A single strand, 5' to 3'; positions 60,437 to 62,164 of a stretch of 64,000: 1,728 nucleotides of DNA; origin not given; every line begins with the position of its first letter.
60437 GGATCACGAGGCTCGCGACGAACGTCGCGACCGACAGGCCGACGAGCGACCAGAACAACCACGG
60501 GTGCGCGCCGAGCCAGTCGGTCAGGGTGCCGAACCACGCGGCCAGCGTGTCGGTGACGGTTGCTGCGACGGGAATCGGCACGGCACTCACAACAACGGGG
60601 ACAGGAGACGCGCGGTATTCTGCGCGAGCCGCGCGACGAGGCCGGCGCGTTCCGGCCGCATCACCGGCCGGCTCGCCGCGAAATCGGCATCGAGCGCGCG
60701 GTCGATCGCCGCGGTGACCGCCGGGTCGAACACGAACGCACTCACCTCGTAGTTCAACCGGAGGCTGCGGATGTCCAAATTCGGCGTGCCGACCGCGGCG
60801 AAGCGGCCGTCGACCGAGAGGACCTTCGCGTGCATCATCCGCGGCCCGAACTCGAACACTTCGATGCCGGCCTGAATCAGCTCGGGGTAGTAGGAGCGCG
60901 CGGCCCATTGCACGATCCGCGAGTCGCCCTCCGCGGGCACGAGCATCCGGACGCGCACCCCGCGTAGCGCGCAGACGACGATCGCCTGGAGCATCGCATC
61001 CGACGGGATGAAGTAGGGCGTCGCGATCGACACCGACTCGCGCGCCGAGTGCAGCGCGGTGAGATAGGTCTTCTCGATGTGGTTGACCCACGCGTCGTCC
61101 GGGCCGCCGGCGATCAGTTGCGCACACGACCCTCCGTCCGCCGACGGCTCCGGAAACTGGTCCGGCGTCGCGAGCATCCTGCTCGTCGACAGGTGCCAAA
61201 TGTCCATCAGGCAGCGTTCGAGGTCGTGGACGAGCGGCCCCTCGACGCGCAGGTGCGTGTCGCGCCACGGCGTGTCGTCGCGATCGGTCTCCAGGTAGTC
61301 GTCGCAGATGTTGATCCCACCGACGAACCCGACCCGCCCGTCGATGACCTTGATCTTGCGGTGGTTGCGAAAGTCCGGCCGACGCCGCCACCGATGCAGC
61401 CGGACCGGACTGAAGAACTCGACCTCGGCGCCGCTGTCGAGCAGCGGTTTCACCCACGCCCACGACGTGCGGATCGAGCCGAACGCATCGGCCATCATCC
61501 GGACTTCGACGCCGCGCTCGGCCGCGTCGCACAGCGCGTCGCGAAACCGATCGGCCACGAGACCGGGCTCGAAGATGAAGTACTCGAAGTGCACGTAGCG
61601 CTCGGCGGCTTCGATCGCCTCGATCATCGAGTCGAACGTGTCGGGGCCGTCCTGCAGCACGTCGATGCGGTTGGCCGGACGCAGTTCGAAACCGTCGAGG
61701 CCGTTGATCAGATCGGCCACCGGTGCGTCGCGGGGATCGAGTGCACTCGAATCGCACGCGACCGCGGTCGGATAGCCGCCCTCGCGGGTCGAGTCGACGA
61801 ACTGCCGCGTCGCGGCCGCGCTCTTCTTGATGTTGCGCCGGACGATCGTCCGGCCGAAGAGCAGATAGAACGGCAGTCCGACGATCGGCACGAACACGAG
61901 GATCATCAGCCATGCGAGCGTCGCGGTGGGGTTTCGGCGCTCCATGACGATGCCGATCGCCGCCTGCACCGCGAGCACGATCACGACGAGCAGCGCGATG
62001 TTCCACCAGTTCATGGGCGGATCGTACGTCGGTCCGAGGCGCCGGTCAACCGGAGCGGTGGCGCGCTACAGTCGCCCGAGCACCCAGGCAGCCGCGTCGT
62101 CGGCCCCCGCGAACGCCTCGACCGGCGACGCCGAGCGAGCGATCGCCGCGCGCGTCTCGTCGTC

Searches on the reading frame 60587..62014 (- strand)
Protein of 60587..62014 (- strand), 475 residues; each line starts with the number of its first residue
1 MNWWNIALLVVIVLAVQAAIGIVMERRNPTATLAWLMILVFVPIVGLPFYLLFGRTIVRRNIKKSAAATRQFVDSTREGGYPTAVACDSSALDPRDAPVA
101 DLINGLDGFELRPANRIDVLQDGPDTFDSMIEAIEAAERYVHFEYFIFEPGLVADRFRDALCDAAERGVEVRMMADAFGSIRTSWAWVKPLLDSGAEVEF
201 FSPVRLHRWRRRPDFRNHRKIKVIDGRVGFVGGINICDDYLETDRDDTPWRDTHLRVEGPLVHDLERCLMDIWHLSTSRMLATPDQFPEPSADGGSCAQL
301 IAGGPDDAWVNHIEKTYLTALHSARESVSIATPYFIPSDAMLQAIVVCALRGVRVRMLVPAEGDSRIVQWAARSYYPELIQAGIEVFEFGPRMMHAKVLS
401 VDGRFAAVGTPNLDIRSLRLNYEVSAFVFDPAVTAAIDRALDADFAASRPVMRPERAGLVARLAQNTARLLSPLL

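Call 35: search_protein_families(library=pfam, proteins=[window:60587-62014:-], max_evalue=0.00001)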
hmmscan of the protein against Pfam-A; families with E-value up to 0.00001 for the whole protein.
window:60587-62014:- (475 aa): 3 families
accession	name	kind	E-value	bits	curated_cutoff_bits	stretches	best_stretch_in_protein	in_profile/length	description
PF13091.12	PLDc_2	-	3.4e-42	143.8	27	2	318-443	2-130/132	PLD-like domain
PF13396.11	PLDc_N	-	2.8e-12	46.8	23.3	1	13-55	1-42/42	Phospholipase_D-nuclease N-terminal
PF00614.28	PLDc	-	1.7e-11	44.1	21.9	1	214-240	2-28/28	Phospholipase D Active site motif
